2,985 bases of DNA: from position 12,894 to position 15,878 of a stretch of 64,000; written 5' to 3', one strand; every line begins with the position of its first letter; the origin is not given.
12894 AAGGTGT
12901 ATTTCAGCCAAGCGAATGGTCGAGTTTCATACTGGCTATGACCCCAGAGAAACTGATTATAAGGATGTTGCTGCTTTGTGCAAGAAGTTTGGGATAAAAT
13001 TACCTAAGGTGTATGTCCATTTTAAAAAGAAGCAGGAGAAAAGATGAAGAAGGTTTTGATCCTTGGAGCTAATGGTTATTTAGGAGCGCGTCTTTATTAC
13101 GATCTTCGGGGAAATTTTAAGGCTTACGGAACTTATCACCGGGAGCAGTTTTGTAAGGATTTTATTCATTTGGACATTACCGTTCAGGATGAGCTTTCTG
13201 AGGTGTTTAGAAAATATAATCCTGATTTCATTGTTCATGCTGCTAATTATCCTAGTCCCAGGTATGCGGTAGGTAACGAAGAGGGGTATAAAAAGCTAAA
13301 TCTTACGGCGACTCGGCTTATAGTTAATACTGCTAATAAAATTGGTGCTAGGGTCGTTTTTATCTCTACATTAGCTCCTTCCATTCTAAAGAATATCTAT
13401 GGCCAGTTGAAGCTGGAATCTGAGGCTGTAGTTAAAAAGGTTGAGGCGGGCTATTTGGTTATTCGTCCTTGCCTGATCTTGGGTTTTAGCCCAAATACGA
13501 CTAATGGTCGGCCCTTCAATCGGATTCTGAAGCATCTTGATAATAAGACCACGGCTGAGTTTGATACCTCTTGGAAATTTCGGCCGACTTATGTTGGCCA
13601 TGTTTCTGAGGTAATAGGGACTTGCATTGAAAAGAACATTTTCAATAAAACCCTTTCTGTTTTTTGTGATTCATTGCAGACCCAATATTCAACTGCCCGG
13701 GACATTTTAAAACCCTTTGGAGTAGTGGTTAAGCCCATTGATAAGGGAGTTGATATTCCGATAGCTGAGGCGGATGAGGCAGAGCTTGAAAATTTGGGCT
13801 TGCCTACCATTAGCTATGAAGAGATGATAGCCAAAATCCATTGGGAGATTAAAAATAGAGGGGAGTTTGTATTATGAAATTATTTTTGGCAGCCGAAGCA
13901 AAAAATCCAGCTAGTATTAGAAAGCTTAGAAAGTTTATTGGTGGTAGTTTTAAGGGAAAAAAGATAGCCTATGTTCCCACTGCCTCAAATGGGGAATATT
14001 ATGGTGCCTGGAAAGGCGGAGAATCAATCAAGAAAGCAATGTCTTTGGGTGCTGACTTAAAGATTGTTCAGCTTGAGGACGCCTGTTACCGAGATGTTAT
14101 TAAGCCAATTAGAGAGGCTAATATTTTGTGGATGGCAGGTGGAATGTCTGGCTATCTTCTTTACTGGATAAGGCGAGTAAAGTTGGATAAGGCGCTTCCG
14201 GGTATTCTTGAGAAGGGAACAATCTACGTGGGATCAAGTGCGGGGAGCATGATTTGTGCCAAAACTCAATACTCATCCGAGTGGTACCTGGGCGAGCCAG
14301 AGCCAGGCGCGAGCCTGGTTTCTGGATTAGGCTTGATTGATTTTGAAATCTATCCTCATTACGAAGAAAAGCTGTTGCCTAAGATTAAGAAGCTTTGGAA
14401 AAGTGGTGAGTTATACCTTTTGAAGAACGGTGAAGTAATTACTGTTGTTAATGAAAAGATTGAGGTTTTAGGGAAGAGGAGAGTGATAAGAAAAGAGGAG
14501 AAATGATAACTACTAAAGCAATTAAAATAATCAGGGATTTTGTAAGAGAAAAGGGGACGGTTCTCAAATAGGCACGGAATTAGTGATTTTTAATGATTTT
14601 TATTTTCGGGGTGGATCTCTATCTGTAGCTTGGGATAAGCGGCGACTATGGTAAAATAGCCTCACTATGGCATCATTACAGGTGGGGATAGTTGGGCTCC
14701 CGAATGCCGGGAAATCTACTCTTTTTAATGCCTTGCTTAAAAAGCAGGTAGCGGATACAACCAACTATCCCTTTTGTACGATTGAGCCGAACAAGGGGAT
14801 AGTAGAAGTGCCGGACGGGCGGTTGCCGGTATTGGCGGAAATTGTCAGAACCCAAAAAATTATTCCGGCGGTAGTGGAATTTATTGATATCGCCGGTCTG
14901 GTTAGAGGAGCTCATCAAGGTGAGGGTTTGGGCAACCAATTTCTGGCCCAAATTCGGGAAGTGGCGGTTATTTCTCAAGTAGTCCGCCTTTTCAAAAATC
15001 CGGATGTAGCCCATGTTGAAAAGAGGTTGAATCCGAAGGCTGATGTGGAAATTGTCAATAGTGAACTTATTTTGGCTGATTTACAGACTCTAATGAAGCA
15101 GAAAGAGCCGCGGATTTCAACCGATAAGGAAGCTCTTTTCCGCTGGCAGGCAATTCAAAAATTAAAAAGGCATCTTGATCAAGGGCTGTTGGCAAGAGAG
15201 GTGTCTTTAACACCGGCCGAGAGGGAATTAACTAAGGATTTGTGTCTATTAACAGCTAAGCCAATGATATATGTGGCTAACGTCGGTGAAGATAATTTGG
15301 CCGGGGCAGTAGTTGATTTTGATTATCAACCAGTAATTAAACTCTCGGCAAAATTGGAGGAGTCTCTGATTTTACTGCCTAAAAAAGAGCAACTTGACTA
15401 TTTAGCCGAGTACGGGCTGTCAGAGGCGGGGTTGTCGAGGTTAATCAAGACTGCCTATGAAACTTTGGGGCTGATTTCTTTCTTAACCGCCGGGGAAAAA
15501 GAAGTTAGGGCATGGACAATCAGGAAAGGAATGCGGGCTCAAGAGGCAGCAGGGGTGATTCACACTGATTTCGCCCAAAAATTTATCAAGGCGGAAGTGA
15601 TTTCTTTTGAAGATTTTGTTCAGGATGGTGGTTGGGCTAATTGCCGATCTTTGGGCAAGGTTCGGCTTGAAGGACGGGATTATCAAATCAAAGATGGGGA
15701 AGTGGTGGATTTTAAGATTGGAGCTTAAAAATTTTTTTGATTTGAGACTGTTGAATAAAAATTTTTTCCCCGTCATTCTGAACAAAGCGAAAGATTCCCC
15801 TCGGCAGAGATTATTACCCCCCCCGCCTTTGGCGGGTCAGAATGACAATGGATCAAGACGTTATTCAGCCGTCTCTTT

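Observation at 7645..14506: Accessory-looking island of antibiotic-modifying-type enzymes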

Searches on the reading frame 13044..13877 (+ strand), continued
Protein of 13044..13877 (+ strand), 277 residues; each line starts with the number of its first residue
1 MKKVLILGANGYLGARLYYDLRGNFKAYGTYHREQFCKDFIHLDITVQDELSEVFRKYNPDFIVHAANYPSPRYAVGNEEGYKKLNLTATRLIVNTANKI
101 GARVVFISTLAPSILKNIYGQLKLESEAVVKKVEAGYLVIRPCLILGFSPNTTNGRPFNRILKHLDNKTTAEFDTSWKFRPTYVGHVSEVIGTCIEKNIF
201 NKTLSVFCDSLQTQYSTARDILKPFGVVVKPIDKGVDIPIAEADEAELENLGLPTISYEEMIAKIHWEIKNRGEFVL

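Call 66: find_related_loci(query=A5, collection=viral_contigs, flank=8000)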
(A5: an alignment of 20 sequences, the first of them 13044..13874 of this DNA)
Query A5 (277 aa) in viral_contigs; peptide patterns used: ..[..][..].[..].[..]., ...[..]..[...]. (x = any residue, [..] = any of these).
11 stretches matched a pattern, but none encodes a relative of the query by tblastn (E <= 1e-3).

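Call 75: find_encoding_contigs(protein=P0278, flank=8000, max_places=2)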
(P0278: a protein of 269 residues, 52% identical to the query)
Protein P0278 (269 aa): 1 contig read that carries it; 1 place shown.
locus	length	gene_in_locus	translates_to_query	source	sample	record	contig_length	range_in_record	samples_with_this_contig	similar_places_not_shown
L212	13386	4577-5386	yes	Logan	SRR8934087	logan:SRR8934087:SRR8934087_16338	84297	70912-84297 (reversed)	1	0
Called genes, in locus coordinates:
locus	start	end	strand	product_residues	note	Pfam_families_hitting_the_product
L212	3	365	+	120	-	?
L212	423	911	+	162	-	PF12840:HTH_20, PF01022:HTH_5, PF04945:YHS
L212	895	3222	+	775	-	PF00403:HMA, PF08282:Hydrolase_3 (faint), PF00122:E1-E2_ATPase, PF00702:Hydrolase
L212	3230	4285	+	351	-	PF13386:DsbD_2, PF13473:Cupredoxin_1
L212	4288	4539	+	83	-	PF00403:HMA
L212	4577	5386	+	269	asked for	PF01073:3Beta_HSD (faint), PF01370:Epimerase, PF04321:RmlD_sub_bind, PF13460:NAD_binding_10 (weak), PF16363:GDP_Man_Dehyd (faint), PF02719:Polysacc_synt_2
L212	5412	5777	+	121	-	-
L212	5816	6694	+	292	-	PF00903:Glyoxalase (faint), PF06983:3-dmu-9_3-mt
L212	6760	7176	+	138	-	PF00903:Glyoxalase, PF06983:3-dmu-9_3-mt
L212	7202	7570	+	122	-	PF08818:DUF1801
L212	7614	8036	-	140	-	PF00903:Glyoxalase (weak), PF22677:Ble-like_N (weak)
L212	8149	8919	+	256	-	-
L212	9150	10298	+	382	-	PF07690:MFS_1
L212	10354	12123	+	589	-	PF00664:ABC_membrane, PF03193:RsgA_GTPase (faint), PF00005:ABC_tran, PF02463:SMC_N (weak)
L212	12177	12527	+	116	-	PF07784:DUF1622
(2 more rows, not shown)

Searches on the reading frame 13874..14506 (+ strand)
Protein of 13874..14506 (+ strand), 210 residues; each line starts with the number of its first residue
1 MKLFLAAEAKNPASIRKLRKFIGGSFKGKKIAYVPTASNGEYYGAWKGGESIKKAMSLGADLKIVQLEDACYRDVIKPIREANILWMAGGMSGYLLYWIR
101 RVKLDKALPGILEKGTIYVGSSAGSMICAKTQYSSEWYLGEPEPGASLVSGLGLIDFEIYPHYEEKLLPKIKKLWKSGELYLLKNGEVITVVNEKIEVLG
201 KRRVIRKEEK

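Call 3: search_protein_families(library=pfam, proteins=[window:13874-14506:+], max_evalue=0.01)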
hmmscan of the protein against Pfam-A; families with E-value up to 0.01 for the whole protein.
window:13874-14506:+ (210 aa): 1 family
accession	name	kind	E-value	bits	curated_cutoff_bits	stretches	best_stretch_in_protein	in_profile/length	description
PF03575.23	Peptidase_S51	-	9.7e-24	84.6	23.9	1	11-198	15-205/206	Peptidase family S51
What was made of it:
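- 13874..14506 (+): S51 (PepE/Lmo0363-like) serine peptidase, 210 aa. Its start overlaps the SDR gene by 4 nt. PF03575 84.6 bits (call 3).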

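Call 4: search_protein_families(library=ncbifam, proteins=[window:13874-14506:+], max_evalue=0.01)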
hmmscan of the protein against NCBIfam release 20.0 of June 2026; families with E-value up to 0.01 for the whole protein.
window:13874-14506:+ (210 aa): 2 families
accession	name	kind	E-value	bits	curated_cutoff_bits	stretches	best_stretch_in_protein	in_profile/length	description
NF003642.0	PRK05282.1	equivalog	2.6e-10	40.2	156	1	27-167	30-162/233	dipeptidase PepE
TIGR02069.1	cyanophycinase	equivalog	0.00012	21.7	126.6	1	63-157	64-159/250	cyanophycinase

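Call 45: search_solved_structures(query=window:13874-14503:+, max_evalue=0.001)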
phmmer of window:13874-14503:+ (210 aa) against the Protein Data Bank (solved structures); distinct sequences matched with E-value up to 0.001: 12.
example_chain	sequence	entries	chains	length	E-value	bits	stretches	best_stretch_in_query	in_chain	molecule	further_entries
6tjh_A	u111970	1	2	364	4.4e-19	71.7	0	100-137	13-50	Cake9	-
6tji_A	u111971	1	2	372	9.3e-19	70.7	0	103-137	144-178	Cake10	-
6tjg_A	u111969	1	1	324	3.1e-17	65.7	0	100-137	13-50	Cake8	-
6tjf_A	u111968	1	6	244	1.6e-13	53.6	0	100-137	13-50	Cake6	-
3l4e_A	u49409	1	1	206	1.6e-11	47.1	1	23-193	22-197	Uncharacterized peptidase Lmo0363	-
6tje_A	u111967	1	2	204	2.2e-11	46.6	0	100-137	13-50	Cake5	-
6tjd_A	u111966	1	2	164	4.2e-09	39.1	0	100-137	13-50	Cake4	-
6iru_A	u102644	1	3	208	6.6e-07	32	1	21-165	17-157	peptidase DR_1070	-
6a4t_A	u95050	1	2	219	9e-07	31.5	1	21-164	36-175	Peptidase E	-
6tjc_A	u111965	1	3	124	1.4e-06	30.9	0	99-138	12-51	Cake3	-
3hxj_A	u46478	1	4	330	0.00021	23.8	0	105-140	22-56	Pyrrolo-quinoline quinone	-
6tjb_A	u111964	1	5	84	0.00077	21.9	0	99-138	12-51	Cake2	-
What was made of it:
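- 13874..14506 (+): PDB 3L4E at E=1.6e-11 (call 45).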

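Call 59: search_protein_families(library=padloc, proteins=[window:13874-14506:+], max_evalue=0.001)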
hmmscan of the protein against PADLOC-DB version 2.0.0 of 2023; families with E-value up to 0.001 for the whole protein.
window:13874-14506:+ (210 aa): 0 families

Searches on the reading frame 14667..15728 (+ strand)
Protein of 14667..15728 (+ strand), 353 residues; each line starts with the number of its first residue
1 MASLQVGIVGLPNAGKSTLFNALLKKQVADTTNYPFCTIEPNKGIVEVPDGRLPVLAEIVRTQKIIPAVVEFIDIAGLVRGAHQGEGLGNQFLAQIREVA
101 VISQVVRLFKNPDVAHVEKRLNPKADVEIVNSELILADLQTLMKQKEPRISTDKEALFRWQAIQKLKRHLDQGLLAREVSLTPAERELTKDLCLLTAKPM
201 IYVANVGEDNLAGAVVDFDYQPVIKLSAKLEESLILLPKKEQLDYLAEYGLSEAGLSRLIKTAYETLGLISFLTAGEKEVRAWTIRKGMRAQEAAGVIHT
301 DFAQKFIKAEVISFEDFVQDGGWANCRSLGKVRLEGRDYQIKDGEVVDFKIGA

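Call 15: find_related_loci(query=window:14667-15728:+, collection=genome_contigs, flank=10000)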
Query window:14667-15728:+ (353 aa) in genome_contigs; peptide patterns used: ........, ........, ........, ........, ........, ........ (x = any residue, [..] = any of these).
600 stretches matched a pattern (row limit reached: there are more); 599 encode a relative of the query (tblastn E <= 1e-3); the best 80 are kept; 80 distinct loci.
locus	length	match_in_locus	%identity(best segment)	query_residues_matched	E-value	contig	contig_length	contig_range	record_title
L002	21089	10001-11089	54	4-353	9e-125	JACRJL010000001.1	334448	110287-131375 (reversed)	MAG: Candidatus Roizmanbacteria bacterium isolate NC_groundwater_1828_Pr3_B-0.1um_37_28 SR-2_scaffold_141_237250, whole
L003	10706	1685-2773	54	4-353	1e-124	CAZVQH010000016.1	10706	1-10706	MAG TPA_asm: uncultured Gammaproteobacteria bacterium isolate binchicken_co269_157 genome assembly, contig: NODE_6236_le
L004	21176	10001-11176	52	4-353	3e-117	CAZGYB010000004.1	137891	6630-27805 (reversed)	MAG TPA_asm: uncultured Gammaproteobacteria bacterium isolate SRP173033_co2_14 genome assembly, contig: NODE_39_length_1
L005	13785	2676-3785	52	4-353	3e-116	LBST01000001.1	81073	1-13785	MAG: Candidatus Roizmanbacteria bacterium GW2011_GWC1_37_12 US38_C0001, whole genome shotgun sequence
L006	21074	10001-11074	52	3-349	6e-111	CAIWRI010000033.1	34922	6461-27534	MAG: uncultured Nitrosomonadales bacterium isolate A14_bin-0786 genome assembly, contig: bin-0786:033/155, whole genome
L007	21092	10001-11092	51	4-352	2e-110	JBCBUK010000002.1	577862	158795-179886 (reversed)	MAG: Verrucomicrobiota bacterium isolate J06640_2 NODE_2_length_577862_cov_19.452235, whole genome shotgun sequence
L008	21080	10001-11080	49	4-350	1e-110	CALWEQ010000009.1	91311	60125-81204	MAG: uncultured Clostridia bacterium isolate E40__bin258 genome assembly, contig: E40__k127_3751557, whole genome shotgu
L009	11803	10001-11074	51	3-349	5e-110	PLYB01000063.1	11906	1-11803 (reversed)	MAG: Gallionellaceae bacterium isolate palsa_1006 73.20120700_P3D.316_contig_11733, whole genome shotgun sequence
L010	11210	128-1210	50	4-350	8e-110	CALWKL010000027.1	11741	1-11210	MAG: uncultured Clostridia bacterium isolate E17__bin70 genome assembly, contig: E17__k127_2109102, whole genome shotgun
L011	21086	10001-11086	49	3-350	9e-110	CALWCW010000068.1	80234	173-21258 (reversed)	MAG: uncultured Clostridia bacterium isolate E03__bin84 genome assembly, contig: E03__k127_350696, whole genome shotgun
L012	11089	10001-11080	50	3-351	2e-109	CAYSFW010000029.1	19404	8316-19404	MAG TPA_asm: uncultured Thiotrichales bacterium isolate binchicken_co23_231 genome assembly, contig: k141_56112, whole g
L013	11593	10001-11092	51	3-349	3e-109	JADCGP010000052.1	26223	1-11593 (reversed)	MAG: Rubrivivax sp. isolate M015S1SP1A71QC M015S1_52, whole genome shotgun sequence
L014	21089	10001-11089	48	4-351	1e-108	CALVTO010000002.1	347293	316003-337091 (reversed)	MAG: uncultured Clostridia bacterium isolate BRZ_DA__bin79 genome assembly, contig: BRZ_DA__NODE_23_length_347293_cov_24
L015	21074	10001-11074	51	3-349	2e-108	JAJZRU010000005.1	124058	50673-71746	MAG: Proteobacteria bacterium isolate SKS3.bin107 NODE_181_length_124058_cov_11.231742, whole genome shotgun sequence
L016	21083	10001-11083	47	4-350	2e-108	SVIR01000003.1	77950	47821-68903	MAG: Clostridiales bacterium isolate SIG414 NODE_7908_length_77950_cov_1.892500, whole genome shotgun sequence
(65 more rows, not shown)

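Call 18: find_homologous_proteins(query=window:14667-15728:+, max_evalue=1e-80)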
Query window:14667-15728:+ (353 aa): 7891 proteins with E <= 1e-80 among 8000 candidates; the best 120 are listed.
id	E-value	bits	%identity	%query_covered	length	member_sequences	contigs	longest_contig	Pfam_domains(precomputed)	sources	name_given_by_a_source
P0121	1.0e-226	769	100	100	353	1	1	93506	PF01926.30,PF02421.25,PF06071.20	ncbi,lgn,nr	ncbi:MAG: redox-regulated ATPase YchF [Candidatus Pacebacteria bacterium]|nr:redox-regulated ATPase 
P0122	1.5e-156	539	71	99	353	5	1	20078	PF01926.30,PF02421.25,PF06071.20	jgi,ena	-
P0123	1.7e-152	525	69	99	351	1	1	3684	PF01926.30,PF02421.25,PF06071.20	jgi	-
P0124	1.5e-151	522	68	99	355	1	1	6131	PF01926.30,PF02421.25,PF06071.20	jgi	jgi:ribosome-binding ATPase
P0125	4.9e-151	520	68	99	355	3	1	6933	PF01926.30,PF02421.25,PF06071.20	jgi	jgi:ribosome-binding ATPase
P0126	9.2e-151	519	68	99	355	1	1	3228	PF01926.30,PF02421.25,PF06071.20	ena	-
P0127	2.2e-150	518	67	99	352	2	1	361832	PF01926.30,PF02421.25,PF06071.20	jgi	-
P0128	4.3e-150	517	68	99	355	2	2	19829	PF01926.30,PF02421.25,PF06071.20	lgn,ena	-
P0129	5.3e-150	517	68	100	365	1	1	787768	PF01926.30,PF02421.25,PF06071.20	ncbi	-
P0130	9.5e-150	516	67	99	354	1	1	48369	PF01926.30,PF02421.25,PF06071.20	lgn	-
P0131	1.9e-149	515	66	99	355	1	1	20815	PF01926.30,PF02421.25,PF06071.20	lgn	-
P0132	2.5e-149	515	65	100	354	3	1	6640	PF01926.30,PF02421.25,PF06071.20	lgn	-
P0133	2.7e-149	515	67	99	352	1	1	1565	PF01926.30,PF02421.25,PF06071.20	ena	-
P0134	8.7e-149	513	67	99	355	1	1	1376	PF01926.30,PF02421.25,PF06071.20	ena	-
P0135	1.5e-148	512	67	99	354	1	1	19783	PF01926.30,PF06071.20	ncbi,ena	-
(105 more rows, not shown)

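Call 20: find_encoding_contigs(protein=P0122, flank=10000, max_places=2)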
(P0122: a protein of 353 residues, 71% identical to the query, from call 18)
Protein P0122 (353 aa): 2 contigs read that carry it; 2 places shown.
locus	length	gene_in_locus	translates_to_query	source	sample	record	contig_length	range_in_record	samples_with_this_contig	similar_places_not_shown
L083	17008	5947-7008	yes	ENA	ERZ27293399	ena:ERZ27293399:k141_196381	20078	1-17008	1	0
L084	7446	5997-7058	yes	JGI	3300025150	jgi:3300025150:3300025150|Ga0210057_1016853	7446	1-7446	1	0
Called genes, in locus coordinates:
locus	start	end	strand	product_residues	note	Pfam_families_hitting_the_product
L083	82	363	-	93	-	-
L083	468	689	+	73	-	PF13560:HTH_31, PF12844:HTH_19, PF01381:HTH_3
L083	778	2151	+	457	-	-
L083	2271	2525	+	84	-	PF18903:DUF5659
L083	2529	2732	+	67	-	-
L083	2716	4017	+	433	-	PF27228:MTBMA_p00010_2nd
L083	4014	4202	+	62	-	-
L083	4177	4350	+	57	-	PF12728:HTH_17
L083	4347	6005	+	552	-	PF00239:Resolvase, PF07508:Recombinase, PF13408:Zn_ribbon_recom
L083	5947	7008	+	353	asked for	PF01926:MMR_HSR1, PF02421:FeoB_N, PF06071:YchF-GTPase_C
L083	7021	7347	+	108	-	PF01250:Ribosomal_S6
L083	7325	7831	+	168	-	PF00436:SSB, PF22657:SSB_1 (faint)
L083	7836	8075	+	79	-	PF01084:Ribosomal_S18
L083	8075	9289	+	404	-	PF22694:CtpB_N-like (faint), PF00595:PDZ, PF13180:PDZ_2 (weak), PF17820:PDZ_6, PF03572:Peptidase_S41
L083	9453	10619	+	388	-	PF00089:Trypsin, PF13365:Trypsin_2, PF00595:PDZ (weak), PF13180:PDZ_2, PF17820:PDZ_6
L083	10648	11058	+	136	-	-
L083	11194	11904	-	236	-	PF03462:PCRF, PF00472:RF-1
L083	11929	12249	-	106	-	PF01197:Ribosomal_L31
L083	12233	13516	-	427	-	PF01409:tRNA-synt_2d (weak), PF13393:tRNA-synt_His, PF00587:tRNA-synt_2b, PF03129:HGTP_anticodon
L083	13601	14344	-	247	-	-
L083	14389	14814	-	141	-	PF09136:Glucodextran_B, PF17936:Big_6 (weak)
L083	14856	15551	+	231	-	PF13483:Lactamase_B_3, PF12706:Lactamase_B_2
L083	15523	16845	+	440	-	PF00772:DnaB, PF13481:AAA_25, PF03796:DnaB_C, PF06745:ATPase (faint)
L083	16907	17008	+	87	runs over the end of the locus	PF04014:MazE_antitoxin (weak)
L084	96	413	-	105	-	-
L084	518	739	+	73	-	PF13560:HTH_31, PF12844:HTH_19, PF01381:HTH_3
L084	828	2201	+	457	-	-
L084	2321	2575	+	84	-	PF18903:DUF5659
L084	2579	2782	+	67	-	-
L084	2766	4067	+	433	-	PF27228:MTBMA_p00010_2nd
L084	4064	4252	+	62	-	-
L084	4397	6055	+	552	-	PF00239:Resolvase, PF07508:Recombinase, PF13408:Zn_ribbon_recom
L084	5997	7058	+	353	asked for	PF01926:MMR_HSR1, PF02421:FeoB_N, PF06071:YchF-GTPase_C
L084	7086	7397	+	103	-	PF01250:Ribosomal_S6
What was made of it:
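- On Horizontally acquired genomic island: A serine recombinase sits at the equivalent site only in relative L083/L084 (call 20).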

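Call 21: find_encoding_contigs(protein=P0129, flank=10000, max_places=2)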
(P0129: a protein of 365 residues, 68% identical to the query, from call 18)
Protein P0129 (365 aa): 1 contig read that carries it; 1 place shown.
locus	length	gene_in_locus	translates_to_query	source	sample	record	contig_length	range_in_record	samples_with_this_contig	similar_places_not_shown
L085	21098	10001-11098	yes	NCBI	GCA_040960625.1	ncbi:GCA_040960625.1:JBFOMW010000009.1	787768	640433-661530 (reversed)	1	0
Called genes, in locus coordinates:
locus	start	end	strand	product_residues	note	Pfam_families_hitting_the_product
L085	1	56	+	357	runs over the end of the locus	-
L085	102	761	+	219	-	PF18484:CDCA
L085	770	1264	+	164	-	PF00881:Nitroreductase, PF14512:TM1586_NiRdase (faint), PF00881:Nitroreductase (weak)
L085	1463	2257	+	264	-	-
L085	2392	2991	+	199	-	-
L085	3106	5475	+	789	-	PF00497:SBP_bac_3, PF08448:PAS_4 (faint), PF13426:PAS_9 (weak), PF00989:PAS, PF13188:PAS_8 (weak), PF13426:PAS_9, PF00512:HisKA, PF02518:HATPase_c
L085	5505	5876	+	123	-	PF00072:Response_reg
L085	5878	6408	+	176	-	PF00072:Response_reg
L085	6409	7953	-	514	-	PF14827:dCache_3, PF17201:Cache_3-Cache_2, PF17202:sCache_3_3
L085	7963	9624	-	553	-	PF03404:Mo-co_dimer (faint), PF17957:Big_7 (faint), PF19077:Big_13, PF13620:CarboxypepD_reg (weak), PF00578:AhpC-TSA, PF08534:Redoxin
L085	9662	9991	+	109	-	-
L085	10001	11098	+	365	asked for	PF01926:MMR_HSR1, PF02421:FeoB_N, PF06071:YchF-GTPase_C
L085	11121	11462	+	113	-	PF01250:Ribosomal_S6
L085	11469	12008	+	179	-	PF00436:SSB, PF22657:SSB_1 (weak)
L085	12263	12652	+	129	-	-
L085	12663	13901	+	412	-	PF22694:CtpB_N-like (weak), PF00595:PDZ, PF13180:PDZ_2, PF17820:PDZ_6, PF03572:Peptidase_S41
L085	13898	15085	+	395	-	PF00089:Trypsin, PF13365:Trypsin_2, PF00595:PDZ (weak), PF13180:PDZ_2, PF17820:PDZ_6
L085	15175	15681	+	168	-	-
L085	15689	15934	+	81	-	-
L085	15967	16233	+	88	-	-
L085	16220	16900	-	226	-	PF03462:PCRF, PF00472:RF-1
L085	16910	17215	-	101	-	PF01197:Ribosomal_L31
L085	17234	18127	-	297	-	PF00892:EamA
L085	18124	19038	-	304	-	PF13393:tRNA-synt_His, PF00152:tRNA-synt_2, PF13393:tRNA-synt_His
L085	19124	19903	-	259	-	PF18914:DUF5666 (faint)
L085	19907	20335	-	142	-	PF09136:Glucodextran_B, PF17936:Big_6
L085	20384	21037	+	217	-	PF13483:Lactamase_B_3, PF12706:Lactamase_B_2 (weak)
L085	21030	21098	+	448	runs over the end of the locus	PF00772:DnaB, PF13481:AAA_25, PF03796:DnaB_C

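Call 22: find_encoding_contigs(protein=P0127, flank=10000, max_places=2)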
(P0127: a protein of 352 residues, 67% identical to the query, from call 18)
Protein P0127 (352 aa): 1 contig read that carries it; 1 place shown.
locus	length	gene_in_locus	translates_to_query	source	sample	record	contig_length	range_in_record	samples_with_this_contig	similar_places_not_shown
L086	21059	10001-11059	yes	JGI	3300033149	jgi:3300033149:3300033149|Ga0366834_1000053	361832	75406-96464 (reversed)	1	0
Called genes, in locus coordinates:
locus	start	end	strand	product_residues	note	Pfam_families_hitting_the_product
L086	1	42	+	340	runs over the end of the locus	PF00154:RecA_N, PF08423:Rad51, PF06745:ATPase (weak), PF27531:MT3502_N, PF21096:RecA_C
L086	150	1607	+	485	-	PF12072:RNase_Y_N, PF00013:KH_1 (faint), PF01966:HD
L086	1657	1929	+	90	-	PF00216:Bac_DNA_binding, PF18291:HU-HIG (weak)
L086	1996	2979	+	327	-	PF00005:ABC_tran, PF13304:AAA_21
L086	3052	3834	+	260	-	PF06182:ABC2_membrane_6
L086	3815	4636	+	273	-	PF06182:ABC2_membrane_6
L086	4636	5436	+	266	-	PF06182:ABC2_membrane_6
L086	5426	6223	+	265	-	PF06182:ABC2_membrane_6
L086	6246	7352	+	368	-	-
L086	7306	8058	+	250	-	PF01725:Ham1p_like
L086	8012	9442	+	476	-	PF00293:NUDIX, PF14815:NUDIX_4 (faint), PF00293:NUDIX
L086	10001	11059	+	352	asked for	PF01926:MMR_HSR1, PF02421:FeoB_N (weak), PF06071:YchF-GTPase_C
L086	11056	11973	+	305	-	PF01715:IPPT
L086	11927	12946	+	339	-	PF01594:AI-2E_transport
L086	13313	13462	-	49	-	PF18930:DUF5679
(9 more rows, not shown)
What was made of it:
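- In L083/L084 it is a large-serine-recombinase element abutting ychF (calls 20-22).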
